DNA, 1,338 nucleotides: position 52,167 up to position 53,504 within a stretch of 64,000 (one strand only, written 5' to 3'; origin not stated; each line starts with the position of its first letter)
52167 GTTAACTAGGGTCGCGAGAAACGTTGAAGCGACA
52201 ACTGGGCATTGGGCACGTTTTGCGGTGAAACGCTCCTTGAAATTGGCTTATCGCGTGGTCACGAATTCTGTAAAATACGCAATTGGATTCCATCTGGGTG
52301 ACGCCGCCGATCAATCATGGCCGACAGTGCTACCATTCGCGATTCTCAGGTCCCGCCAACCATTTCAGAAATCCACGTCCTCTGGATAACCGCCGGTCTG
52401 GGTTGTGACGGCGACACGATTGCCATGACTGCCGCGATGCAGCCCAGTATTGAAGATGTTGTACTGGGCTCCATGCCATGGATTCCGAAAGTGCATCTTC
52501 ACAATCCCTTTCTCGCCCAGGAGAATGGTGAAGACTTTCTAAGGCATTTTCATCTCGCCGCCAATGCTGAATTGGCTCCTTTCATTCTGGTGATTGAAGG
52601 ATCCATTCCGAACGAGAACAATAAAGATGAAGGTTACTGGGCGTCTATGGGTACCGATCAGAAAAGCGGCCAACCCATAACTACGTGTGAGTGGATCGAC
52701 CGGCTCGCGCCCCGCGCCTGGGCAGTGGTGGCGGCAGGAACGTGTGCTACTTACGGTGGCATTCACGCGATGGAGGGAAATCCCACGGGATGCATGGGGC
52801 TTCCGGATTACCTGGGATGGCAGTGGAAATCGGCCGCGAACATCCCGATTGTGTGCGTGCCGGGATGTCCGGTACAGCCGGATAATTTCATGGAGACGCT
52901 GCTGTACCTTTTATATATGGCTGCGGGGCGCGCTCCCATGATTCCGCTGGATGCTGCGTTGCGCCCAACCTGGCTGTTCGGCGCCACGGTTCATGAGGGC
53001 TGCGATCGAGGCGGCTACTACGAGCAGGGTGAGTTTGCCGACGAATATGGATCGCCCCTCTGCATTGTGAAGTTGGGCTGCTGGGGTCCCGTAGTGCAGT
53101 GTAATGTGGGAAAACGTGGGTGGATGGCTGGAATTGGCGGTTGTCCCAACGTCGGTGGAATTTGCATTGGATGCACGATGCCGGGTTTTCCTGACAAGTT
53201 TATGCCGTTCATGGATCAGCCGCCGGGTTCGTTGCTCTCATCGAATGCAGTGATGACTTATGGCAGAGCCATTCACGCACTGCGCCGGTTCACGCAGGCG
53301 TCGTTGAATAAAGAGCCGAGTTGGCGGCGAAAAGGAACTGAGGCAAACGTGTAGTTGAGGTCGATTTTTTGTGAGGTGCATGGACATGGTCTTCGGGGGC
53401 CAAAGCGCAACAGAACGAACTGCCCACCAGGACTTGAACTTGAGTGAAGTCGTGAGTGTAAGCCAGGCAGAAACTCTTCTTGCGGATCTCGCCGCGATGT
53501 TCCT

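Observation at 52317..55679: Orphan [NiFe]-hydrogenase small-subunit homolog linked to a PAS histidine kinase and NarL-type regulator, with no catalytic subunit nearby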

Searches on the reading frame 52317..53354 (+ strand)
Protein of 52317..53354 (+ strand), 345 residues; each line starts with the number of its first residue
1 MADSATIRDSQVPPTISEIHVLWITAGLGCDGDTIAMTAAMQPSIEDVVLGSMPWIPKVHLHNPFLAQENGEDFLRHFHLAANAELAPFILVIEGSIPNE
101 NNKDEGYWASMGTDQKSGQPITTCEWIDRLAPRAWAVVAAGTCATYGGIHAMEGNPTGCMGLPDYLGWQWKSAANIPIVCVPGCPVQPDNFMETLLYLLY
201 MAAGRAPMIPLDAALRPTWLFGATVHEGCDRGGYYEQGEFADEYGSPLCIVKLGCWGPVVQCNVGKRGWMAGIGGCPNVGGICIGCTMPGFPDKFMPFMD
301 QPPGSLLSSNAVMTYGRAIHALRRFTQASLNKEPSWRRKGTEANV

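Call 3: search_protein_families(library=pfam, proteins=[window:52317-53354:+], max_evalue=0.01)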
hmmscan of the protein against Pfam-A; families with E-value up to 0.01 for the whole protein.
window:52317-53354:+ (345 aa): 2 families
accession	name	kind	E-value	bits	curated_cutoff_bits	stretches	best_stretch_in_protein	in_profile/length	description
PF01058.29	Oxidored_q6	-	1.8e-22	79.9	27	1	30-198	1-128/128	NADH ubiquinone oxidoreductase, 20 Kd subunit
PF14720.11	NiFe_hyd_SSU_C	-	3.8e-22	78.9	27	1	221-298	1-79/80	NiFe/NiFeSe hydrogenase small subunit C-terminal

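Call 4: search_protein_families(library=ncbifam, proteins=[window:52317-53354:+], max_evalue=0.01)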
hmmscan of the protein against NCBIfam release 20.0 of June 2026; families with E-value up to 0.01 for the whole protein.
window:52317-53354:+ (345 aa): 3 families
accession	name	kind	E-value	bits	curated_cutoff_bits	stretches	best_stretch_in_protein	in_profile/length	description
NF045520.1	H2_NiFeSe_small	exception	2.4e-51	175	470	1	18-300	39-313/314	NiFeSe hydrogenase small subunit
TIGR00391.1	hydA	subfamily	2e-36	125.9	179.5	1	19-299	51-309/365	hydrogenase small subunit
NF007779.0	PRK10468.1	equivalog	6.4e-31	107.7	659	1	20-288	50-297/372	hydrogenase 2 small subunit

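Call 7: search_solved_structures(query=window:52317-53354:+, max_evalue=0.001, show_alignments=3)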
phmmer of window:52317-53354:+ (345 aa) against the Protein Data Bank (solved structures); distinct sequences matched with E-value up to 0.001: 43.
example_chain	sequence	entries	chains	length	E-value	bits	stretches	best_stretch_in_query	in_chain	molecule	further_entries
5aa5_A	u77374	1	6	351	5.6e-176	588.5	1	8-338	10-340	NIFE-HYDROGENASE SMALL SUBUNIT, HOFK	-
1cc1_S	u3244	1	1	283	1e-42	149.9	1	20-298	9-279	HYDROGENASE (SMALL SUBUNIT)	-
4kl8_S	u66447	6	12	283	1.3e-42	149.6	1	20-298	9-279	Periplasmic [NiFeSe] hydrogenase small subunit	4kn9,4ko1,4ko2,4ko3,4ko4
3ze6_A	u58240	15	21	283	1.1e-37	133.4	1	21-299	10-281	PERIPLASMIC [NIFESE] HYDROGENASE, SMALL SUBUNIT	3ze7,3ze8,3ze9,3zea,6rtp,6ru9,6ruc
2wpn_A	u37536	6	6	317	1.6e-37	132.8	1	21-299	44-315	PERIPLASMIC [NIFESE] HYDROGENASE, SMALL SUBUNIT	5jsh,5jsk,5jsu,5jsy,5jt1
1frv_A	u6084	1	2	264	1.2e-32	116.8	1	77-299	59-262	HYDROGENASE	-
1yq9_A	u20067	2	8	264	2.7e-32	115.6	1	79-299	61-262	Periplasmic [NiFe] hydrogenase small subunit | PERIPLASMIC HYDROGENASE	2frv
4u9h_S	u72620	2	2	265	1.4e-30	110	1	30-299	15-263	Periplasmic [NiFe] hydrogenase small subunit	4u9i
8w6x_S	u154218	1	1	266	1.4e-30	110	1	30-299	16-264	Periplasmic [NiFe] hydrogenase small subunit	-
1h2r_S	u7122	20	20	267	1.7e-30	109.7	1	30-299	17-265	PROTEIN (PERIPLASMIC [NIFE] HYDROGENASE SMALL SUBUNIT) | Periplasmic [NiFe] hydrogenase small subunit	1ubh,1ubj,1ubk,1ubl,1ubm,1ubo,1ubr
1h2a_S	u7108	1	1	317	2.7e-30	109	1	30-299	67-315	HYDROGENASE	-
5xvb_S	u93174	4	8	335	2.8e-29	105.7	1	21-290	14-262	[NiFe]-hydrogenase 2 small subunit | Hydrogenase-2 small chain | NiFe hydrogenase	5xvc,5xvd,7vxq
7uur_D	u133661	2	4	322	4.5e-28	101.7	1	21-306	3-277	Hydrogenase-2, small subunit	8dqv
7utd_B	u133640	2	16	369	7.9e-28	100.9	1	20-306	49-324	Hydrogenase-2, small subunit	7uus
6gam_S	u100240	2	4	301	2.6e-27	99.2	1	20-291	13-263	Hydrogenase-2 small chain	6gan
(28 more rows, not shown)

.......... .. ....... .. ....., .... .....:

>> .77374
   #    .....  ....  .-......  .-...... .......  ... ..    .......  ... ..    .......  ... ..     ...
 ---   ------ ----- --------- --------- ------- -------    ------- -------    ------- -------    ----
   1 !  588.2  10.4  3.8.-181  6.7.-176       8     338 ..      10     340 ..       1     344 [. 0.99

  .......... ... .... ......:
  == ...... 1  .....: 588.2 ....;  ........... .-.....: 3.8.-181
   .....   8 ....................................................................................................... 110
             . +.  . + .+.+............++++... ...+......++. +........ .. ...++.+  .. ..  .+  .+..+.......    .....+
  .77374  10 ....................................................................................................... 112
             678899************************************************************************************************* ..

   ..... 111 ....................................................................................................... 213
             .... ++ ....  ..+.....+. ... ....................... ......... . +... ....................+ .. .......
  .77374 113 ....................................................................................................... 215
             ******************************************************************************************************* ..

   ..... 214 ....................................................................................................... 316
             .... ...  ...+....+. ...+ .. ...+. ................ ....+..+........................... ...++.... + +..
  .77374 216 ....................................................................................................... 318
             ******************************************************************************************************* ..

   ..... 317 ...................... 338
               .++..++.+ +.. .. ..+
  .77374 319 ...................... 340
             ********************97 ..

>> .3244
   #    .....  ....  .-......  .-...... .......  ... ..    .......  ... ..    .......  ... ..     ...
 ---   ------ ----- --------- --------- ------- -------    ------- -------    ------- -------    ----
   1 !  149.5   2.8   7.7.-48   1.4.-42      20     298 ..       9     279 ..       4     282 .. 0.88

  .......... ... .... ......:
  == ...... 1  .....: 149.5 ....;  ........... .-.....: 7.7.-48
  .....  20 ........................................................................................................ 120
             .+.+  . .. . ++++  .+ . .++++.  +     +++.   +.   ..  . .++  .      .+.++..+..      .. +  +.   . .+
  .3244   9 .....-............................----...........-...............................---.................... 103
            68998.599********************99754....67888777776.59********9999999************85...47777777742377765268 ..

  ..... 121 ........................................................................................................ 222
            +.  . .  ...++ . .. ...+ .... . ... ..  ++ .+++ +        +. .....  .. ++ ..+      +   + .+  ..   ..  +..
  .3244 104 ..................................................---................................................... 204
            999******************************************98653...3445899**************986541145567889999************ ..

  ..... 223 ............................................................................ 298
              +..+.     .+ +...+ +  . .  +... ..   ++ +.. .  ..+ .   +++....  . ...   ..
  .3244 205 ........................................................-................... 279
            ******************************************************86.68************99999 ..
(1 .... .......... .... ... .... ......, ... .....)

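Call 8: find_homologous_proteins(query=window:52317-53354:+, max_evalue=0.00001)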
Query window:52317-53354:+ (345 aa): 8000 proteins with E <= 0.00001 among 8000 candidates; the best 120 are listed.
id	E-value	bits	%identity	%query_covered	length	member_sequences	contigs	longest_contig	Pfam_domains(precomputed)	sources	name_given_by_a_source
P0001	2.6e-212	723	86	100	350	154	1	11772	PF01058.30,PF14720.12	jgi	jgi:hydrogenase small subunit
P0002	1.2e-208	711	86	98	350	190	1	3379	PF01058.30,PF14720.12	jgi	jgi:hydrogenase small subunit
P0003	3.1e-207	706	89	94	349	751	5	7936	PF01058.30,PF14720.12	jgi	jgi:hydrogenase small subunit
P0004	6.0e-206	702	88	94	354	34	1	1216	PF01058.30,PF14720.12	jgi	jgi:hydrogenase small subunit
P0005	1.0e-205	701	84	99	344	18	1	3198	PF01058.30,PF14720.12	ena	-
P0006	6.8e-205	699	85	98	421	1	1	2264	PF01058.30,PF14720.12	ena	-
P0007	7.6e-204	695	85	97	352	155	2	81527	PF01058.30,PF14720.12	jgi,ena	-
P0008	2.1e-203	694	84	97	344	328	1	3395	PF01058.30,PF14720.12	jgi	jgi:hydrogenase small subunit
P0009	2.7e-203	693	85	96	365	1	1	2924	PF01058.30,PF14720.12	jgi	jgi:hydrogenase small subunit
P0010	3.9e-203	693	84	96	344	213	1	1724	PF01058.30,PF14720.12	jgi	jgi:hydrogenase small subunit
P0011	5.4e-203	692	85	95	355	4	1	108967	PF01058.30,PF14720.12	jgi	jgi:hydrogenase small subunit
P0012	1.5e-202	691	86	94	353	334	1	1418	PF01058.30,PF14720.12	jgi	jgi:hydrogenase small subunit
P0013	2.3e-202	690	85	96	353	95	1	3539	PF01058.30,PF14720.12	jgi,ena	-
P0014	4.7e-202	689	85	98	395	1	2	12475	PF01058.30,PF14720.12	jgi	jgi:hydrogenase small subunit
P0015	5.5e-202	689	82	100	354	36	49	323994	PF01058.30,PF14720.12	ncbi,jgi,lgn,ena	jgi:hydrogenase small subunit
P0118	8.5e-197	672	83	95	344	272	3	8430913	PF01058.30,PF14720.12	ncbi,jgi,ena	ncbi:MAG: hypothetical protein WAK48_20370 [Candidatus Acidiferrum sp.]|jgi:hydrogenase small subuni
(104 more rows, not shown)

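Call 9: find_encoding_contigs(protein=P0118, flank=10000, max_places=3)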
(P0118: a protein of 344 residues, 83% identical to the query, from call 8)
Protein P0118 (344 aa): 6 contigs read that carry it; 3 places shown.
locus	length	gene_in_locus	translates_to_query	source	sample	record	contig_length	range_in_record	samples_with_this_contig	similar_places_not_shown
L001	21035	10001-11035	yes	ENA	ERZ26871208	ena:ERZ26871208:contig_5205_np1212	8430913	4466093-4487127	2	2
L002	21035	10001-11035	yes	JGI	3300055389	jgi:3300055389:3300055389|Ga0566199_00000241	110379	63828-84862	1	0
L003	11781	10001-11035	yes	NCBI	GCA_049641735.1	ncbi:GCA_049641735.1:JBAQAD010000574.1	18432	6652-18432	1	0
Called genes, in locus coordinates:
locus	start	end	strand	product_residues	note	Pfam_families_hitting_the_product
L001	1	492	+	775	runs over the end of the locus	PF13620:CarboxypepD_reg, PF13715:CarbopepD_reg_2 (faint), PF07715:Plug, PF00593:TonB_dep_Rec_b-barrel, PF14905:OMP_b-brl_3 (weak)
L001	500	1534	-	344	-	PF01933:CofD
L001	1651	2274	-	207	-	PF13428:TPR_14 (faint), PF14559:TPR_19 (faint), PF13414:TPR_11 (faint), PF07719:TPR_2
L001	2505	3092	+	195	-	PF00025:Arf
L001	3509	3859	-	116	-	PF01740:STAS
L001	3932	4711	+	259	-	PF04493:Endonuclease_5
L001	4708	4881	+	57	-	-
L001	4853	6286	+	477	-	PF00909:Ammonium_transp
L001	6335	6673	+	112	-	PF00543:P-II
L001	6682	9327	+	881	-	PF24931:ACT_ACR9_3rd (faint), PF08335:GlnD_UR_UTase, PF01842:ACT (faint)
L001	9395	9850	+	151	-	PF00383:dCMP_cyt_deam_1, PF14437:MafB19-deam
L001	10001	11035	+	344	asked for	PF01058:Oxidored_q6, PF14720:NiFe_hyd_SSU_C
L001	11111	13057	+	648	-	PF08447:PAS_3, PF00989:PAS, PF08448:PAS_4, PF00989:PAS, PF08448:PAS_4, PF13188:PAS_8, PF13426:PAS_9, PF07730:HisKA_3, +6 more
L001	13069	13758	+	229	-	PF00072:Response_reg, PF00196:GerE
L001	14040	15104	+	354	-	PF01058:Oxidored_q6, PF14720:NiFe_hyd_SSU_C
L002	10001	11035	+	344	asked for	PF01058:Oxidored_q6, PF14720:NiFe_hyd_SSU_C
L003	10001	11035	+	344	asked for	PF01058:Oxidored_q6, PF14720:NiFe_hyd_SSU_C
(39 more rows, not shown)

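Call 10: find_encoding_contigs(protein=P0015, flank=10000, max_places=4)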
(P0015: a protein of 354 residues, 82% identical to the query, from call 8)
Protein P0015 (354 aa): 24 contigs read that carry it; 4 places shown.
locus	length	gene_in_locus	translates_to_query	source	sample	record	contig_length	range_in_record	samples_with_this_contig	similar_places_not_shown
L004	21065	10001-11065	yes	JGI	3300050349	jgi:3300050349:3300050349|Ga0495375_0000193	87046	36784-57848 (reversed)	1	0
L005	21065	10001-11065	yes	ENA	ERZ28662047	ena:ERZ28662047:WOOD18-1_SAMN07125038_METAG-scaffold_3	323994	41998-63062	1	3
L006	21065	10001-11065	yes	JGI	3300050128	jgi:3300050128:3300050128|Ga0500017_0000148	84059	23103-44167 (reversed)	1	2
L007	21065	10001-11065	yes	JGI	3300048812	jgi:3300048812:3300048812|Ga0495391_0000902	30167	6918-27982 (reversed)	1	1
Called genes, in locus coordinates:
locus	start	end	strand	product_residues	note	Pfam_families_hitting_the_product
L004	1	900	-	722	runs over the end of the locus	PF14742:GDE_N_bis, PF06202:GDE_C, PF17389:Bac_rhamnosid6H (weak), PF22422:MGH1-like_GH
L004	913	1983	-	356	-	PF13439:Glyco_transf_4, PF13579:Glyco_trans_4_4, PF00534:Glycos_transf_1, PF13692:Glyco_trans_1_4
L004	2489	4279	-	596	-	PF19291:TREH_N, PF00723:Glyco_hydro_15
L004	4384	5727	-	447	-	PF07969:Amidohydro_3 (weak), PF01979:Amidohydro_1, PF07969:Amidohydro_3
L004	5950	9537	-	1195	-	PF13620:CarboxypepD_reg, PF25183:OMP_b-brl_4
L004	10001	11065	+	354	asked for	PF01058:Oxidored_q6, PF14720:NiFe_hyd_SSU_C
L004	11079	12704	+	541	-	PF00989:PAS (weak), PF13188:PAS_8 (faint), PF08447:PAS_3, PF00989:PAS (weak), PF08448:PAS_4, PF13426:PAS_9, PF07730:HisKA_3, PF02518:HATPase_c, +1 more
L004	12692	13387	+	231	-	PF00072:Response_reg, PF08281:Sigma70_r4_2 (faint), PF00196:GerE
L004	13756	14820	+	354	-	PF01058:Oxidored_q6, PF14720:NiFe_hyd_SSU_C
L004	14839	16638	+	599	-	PF00374:NiFeSe_Hases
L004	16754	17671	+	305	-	PF01106:NifU, PF00355:Rieske (weak)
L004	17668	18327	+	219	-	PF19372:DUF5947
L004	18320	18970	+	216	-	PF19562:DUF6084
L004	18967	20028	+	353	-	-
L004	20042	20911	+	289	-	PF01750:HycI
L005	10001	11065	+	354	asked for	PF01058:Oxidored_q6, PF14720:NiFe_hyd_SSU_C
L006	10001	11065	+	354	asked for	PF01058:Oxidored_q6, PF14720:NiFe_hyd_SSU_C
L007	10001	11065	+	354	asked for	PF01058:Oxidored_q6, PF14720:NiFe_hyd_SSU_C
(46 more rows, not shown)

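Call 11: find_encoding_contigs(protein=window:52317-53354:+, flank=10000, max_places=4)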
Protein window:52317-53354:+ (345 aa): 4 contigs read that carry it; 4 places shown.
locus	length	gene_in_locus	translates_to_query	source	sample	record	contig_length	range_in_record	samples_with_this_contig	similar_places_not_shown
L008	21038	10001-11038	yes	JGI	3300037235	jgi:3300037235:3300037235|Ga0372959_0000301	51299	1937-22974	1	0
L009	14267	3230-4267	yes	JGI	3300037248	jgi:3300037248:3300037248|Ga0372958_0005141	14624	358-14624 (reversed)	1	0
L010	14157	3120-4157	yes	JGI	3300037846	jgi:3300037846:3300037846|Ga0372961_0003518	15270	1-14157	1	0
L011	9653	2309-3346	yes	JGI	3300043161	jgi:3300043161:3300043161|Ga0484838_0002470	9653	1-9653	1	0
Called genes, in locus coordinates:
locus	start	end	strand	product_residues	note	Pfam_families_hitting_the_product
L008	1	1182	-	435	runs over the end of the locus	PF05697:Trigger_N, PF09312:SurA_N (faint), PF05698:Trigger_C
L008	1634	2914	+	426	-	PF02040:ArsB, PF03600:CitMHS, PF07158:MatC_N (weak)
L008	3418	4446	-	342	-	PF13103:TonB_2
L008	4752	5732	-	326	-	PF01408:GFO_IDH_MocA, PF22725:GFO_IDH_MocA_C3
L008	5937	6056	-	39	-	-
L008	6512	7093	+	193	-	PF07638:Sigma70_ECF, PF08281:Sigma70_r4_2, PF04545:Sigma70_r4 (weak)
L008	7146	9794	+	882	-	PF07719:TPR_2 (faint), PF13428:TPR_14 (faint), PF00069:Pkinase, PF01636:APH (faint), PF07714:PK_Tyr_Ser-Thr, PF03109:ABC1 (weak), PF13424:TPR_12 (faint), PF00515:TPR_1 (faint)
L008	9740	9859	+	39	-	-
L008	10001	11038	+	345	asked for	PF01058:Oxidored_q6, PF14720:NiFe_hyd_SSU_C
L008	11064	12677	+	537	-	PF13188:PAS_8 (faint), PF08447:PAS_3, PF00989:PAS, PF08448:PAS_4, PF13426:PAS_9, PF08447:PAS_3 (weak), PF07730:HisKA_3, PF02518:HATPase_c, +1 more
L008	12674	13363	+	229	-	PF00072:Response_reg, PF00196:GerE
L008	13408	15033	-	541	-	PF20148:DUF6531 (weak), PF25023:TEN_YD-shell (weak)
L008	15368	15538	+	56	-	-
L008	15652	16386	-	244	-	-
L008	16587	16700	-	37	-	-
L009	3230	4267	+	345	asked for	PF01058:Oxidored_q6, PF14720:NiFe_hyd_SSU_C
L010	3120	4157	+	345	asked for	PF01058:Oxidored_q6, PF14720:NiFe_hyd_SSU_C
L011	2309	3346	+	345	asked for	PF01058:Oxidored_q6, PF14720:NiFe_hyd_SSU_C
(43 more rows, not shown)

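Call 14: find_related_loci(query=window:52317-53354:+, collection=genome_contigs, flank=10000)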
Query window:52317-53354:+ (345 aa) in genome_contigs; peptide patterns used: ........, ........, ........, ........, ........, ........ (x = any residue, [..] = any of these).
600 stretches matched a pattern (row limit reached: there are more); 598 encode a relative of the query (tblastn E <= 1e-3); the best 80 are kept; 80 distinct loci.
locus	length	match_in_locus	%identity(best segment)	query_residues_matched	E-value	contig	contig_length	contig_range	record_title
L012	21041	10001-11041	96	1-345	0e+0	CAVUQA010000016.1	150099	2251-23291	MAG: uncultured Acidobacteriota bacterium isolate MFD06092.bin.2.148 genome assembly, contig: contig_74218, whole genome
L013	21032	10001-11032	90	1-345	0e+0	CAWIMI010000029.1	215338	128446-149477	MAG: uncultured Acidobacteriota bacterium isolate MFD05377.bin.1.113 genome assembly, contig: contig_65313, whole genome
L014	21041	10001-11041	87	1-345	0e+0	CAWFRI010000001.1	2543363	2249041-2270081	MAG: uncultured Acidobacteriaceae bacterium isolate MFD00964.bin.1.7 genome assembly, contig: contig_26740, whole genome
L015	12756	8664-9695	88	1-342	0e+0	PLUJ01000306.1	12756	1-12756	MAG: Acidobacteriaceae bacterium isolate palsa_361 73.20120700_P3M.9_contig_5396, whole genome shotgun sequence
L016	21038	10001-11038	87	1-344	0e+0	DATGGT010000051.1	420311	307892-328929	MAG TPA_asm: Terriglobales bacterium isolate SMAG_U9761 k141_455336, whole genome shotgun sequence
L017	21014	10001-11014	88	8-345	0e+0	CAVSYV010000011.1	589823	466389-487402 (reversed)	MAG: uncultured Acidobacteriaceae bacterium isolate MFD04434.bin.2.73 genome assembly, contig: contig_22826, whole genom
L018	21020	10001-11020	87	1-342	0e+0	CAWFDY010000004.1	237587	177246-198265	MAG: Terriglobia bacterium isolate MFD05521.bin.1.213 genome assembly, contig: contig_33044, whole genome shotgun sequen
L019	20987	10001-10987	89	11-339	0e+0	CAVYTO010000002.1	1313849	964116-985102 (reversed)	MAG: Terriglobia bacterium isolate MFD09671.bin.1.37 genome assembly, contig: contig_31535, whole genome shotgun sequenc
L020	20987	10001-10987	87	16-344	0e+0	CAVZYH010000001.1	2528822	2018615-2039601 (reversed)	MAG: uncultured Acidobacteriota bacterium isolate MFD01716.bin.1.125 genome assembly, contig: contig_13759, whole genome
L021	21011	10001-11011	84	1-339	0e+0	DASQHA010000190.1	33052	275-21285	MAG TPA_asm: Terriglobales bacterium isolate SMAG_U11821 k141_1015277, whole genome shotgun sequence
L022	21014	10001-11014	85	1-338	0e+0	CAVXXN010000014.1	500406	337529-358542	MAG: Terriglobia bacterium isolate MFD01213.bin.2.71 genome assembly, contig: contig_9451, whole genome shotgun sequence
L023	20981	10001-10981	87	16-342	0e+0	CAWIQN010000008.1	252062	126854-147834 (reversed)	MAG: uncultured Acidobacteriota bacterium isolate MFD01716.bin.1.129 genome assembly, contig: contig_26440, whole genome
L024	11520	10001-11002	86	1-336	0e+0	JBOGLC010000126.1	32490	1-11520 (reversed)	MAG: Terriglobales bacterium isolate TC-S_metawrap_bin.8 k127_432148, whole genome shotgun sequence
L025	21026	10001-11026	83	1-344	0e+0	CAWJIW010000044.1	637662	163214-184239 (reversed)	MAG: uncultured Acidobacteriaceae bacterium isolate MFD05377.bin.2.21 genome assembly, contig: contig_89897, whole genom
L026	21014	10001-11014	84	1-338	0e+0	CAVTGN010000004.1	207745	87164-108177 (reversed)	MAG: Terriglobia bacterium isolate MFD06526.bin.2.110 genome assembly, contig: contig_12342, whole genome shotgun sequen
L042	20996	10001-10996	81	10-342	0e+0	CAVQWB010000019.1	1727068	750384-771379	MAG: uncultured Acidobacteriaceae bacterium isolate MFD10064.bin.2.45 genome assembly, contig: contig_2888, whole genome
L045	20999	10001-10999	82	4-339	0e+0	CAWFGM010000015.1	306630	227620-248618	MAG: uncultured Acidobacteriaceae bacterium isolate MFD04434.bin.3.182 genome assembly, contig: contig_17510, whole geno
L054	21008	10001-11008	80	6-342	0e+0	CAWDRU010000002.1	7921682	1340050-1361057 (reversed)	MAG: Blastocatellia bacterium isolate MFD04935.bin.1.50 genome assembly, contig: contig_540, whole genome shotgun sequen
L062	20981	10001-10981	79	16-342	0e+0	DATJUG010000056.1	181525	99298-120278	MAG TPA_asm: Bryobacteraceae bacterium isolate SMAG_U15040 k141_2568777, whole genome shotgun sequence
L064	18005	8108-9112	76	8-342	4e-180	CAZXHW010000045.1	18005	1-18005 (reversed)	MAG TPA_asm: uncultured Heliomicrobium sp. isolate binchicken_co199_63 genome assembly, contig: NODE_2256_length_18005_c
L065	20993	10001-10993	77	9-339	3e-178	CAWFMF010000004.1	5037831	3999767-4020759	MAG: uncultured Acidobacteriota bacterium isolate MFD04212.bin.1.294 genome assembly, contig: contig_41, whole genome sh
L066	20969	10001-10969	77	16-338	7e-178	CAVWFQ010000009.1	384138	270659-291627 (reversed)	MAG: uncultured Phycisphaerales bacterium isolate MFD09671.bin.2.102 genome assembly, contig: contig_6314, whole genome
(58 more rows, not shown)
